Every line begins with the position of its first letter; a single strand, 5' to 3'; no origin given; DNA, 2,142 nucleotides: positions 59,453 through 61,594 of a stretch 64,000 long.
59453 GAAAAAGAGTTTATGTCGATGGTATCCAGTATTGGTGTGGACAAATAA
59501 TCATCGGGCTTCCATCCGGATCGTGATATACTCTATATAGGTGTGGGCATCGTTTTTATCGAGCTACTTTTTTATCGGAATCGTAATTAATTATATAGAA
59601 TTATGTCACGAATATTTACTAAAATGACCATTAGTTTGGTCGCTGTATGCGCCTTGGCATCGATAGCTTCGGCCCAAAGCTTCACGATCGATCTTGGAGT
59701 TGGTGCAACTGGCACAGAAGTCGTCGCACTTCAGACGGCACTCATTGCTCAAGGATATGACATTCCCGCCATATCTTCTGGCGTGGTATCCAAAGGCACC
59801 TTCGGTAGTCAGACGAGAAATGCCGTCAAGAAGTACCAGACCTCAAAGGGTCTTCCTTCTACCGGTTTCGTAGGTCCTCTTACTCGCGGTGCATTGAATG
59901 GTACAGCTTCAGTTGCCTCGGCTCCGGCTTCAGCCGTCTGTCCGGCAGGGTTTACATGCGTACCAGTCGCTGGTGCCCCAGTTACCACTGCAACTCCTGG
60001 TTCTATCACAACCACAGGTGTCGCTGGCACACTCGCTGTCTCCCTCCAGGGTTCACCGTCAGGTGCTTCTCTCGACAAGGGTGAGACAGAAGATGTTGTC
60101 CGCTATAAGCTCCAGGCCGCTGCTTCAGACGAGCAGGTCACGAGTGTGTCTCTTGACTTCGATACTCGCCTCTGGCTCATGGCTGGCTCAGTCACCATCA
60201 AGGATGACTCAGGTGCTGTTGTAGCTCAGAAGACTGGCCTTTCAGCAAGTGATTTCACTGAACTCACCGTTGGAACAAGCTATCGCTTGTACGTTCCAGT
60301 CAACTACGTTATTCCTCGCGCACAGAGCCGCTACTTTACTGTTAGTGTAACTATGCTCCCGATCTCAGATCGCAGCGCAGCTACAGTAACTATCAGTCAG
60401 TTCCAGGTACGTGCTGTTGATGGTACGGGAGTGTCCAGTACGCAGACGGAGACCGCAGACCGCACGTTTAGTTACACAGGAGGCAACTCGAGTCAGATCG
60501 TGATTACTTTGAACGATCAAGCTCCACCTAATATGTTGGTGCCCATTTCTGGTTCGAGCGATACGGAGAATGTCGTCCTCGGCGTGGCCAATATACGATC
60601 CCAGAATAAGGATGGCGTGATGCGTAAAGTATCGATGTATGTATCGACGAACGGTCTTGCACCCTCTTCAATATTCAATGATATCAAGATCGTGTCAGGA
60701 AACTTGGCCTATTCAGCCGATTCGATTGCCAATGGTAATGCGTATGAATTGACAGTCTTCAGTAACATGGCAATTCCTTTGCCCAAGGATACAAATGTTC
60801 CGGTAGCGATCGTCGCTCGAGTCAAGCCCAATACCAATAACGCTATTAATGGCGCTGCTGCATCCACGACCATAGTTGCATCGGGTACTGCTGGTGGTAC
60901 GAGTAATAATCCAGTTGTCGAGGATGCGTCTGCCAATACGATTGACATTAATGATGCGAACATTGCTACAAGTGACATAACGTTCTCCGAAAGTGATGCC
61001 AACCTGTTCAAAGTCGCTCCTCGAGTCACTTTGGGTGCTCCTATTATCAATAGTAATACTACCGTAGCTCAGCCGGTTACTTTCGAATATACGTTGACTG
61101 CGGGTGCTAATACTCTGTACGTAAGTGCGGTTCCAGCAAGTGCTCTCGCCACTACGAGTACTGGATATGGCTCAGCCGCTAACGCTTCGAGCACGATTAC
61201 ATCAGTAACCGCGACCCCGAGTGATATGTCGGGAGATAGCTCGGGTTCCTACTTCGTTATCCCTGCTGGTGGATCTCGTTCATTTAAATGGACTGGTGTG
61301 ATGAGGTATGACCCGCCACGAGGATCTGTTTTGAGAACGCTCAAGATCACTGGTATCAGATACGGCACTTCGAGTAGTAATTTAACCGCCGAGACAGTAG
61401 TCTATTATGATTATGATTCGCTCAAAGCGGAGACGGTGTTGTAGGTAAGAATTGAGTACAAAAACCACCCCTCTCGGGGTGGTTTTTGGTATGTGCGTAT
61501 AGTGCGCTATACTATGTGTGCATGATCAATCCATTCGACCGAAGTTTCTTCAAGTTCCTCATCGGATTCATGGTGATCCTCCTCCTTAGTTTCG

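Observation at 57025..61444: Two paralogous PG-binding surface proteins share a 614-bp block identical except for one base (57232-57845 = 59822-60435) within otherwise diverged genes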

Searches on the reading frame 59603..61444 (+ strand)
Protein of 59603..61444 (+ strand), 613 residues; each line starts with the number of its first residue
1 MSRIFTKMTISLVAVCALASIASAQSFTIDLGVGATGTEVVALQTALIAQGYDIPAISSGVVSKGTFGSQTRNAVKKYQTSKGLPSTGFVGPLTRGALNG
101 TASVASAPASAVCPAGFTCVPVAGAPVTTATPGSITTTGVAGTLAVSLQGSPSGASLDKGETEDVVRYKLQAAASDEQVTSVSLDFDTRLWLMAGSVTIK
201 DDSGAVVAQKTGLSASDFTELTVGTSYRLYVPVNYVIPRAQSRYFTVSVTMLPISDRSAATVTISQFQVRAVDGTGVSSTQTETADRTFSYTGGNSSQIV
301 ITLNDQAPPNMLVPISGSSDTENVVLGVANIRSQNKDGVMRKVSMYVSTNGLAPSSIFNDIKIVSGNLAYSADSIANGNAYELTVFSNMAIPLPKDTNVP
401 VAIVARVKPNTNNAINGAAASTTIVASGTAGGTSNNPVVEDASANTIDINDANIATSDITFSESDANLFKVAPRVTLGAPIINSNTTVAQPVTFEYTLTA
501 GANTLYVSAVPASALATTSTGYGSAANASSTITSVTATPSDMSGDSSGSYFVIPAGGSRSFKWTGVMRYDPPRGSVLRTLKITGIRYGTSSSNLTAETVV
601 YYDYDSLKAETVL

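Call 5: search_protein_families(library=pfam, proteins=[window:59603-61444:+], max_evalue=0.1)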
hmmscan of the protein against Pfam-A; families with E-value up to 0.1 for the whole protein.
window:59603-61444:+ (613 aa): 2 families
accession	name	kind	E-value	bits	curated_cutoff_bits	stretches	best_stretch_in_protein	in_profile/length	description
PF01471.23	PG_binding_1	-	1.1e-13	51.6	23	1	36-98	1-57/57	Putative peptidoglycan binding domain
PF19119.5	DUF5803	-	0.018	15.1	25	0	365-413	78-126/196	Family of unknown function (DUF5803)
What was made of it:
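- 59603..61444 (+): Gene B (613 aa). An ancient paralogue with the same architecture but type-specific domains 2-3. Inferred acceptor of the block. Pfam PF01471, E 1e-13 (call 5).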

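Call 49: find_related_loci(query=window:59603-61441:+, collection=metagenome_contigs, flank=5000)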
Query window:59603-61441:+ (613 aa) in metagenome_contigs; peptide patterns used: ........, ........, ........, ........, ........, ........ (x = any residue, [..] = any of these).
122 stretches matched a pattern; 1 encode a relative of the query (tblastn E <= 1e-3); 1 distinct loci.
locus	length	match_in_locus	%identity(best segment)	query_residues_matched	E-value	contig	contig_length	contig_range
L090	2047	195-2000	46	1-601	1e-163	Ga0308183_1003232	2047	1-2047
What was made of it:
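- Tried and rejected: Not useful (call 49).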

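Call 57: search_protein_families(library=ncbifam, proteins=[window:59603-61444:+], max_evalue=0.01)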
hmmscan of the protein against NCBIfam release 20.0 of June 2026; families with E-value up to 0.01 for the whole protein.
window:59603-61444:+ (613 aa): 4 families
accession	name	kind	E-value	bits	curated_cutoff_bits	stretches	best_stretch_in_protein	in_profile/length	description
TIGR02869.1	spore_SleB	equivalog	1.7e-07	31.4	236.5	1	31-104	7-74/201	spore cortex-lytic enzyme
NF052335.1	PdgHdaseHSB129560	equivalog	1.2e-05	24.8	500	1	33-109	202-273/330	peptidoglycan hydrolase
NF052336.1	PdgHdaseHSB100310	equivalog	8.2e-05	22.1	500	1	34-98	188-246/316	peptidoglycan hydrolase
TIGR03979.1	His_Ser_Rich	equivalog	0.00012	22.1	121.65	1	40-94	134-182/190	His-Xaa-Ser repeat protein HxsA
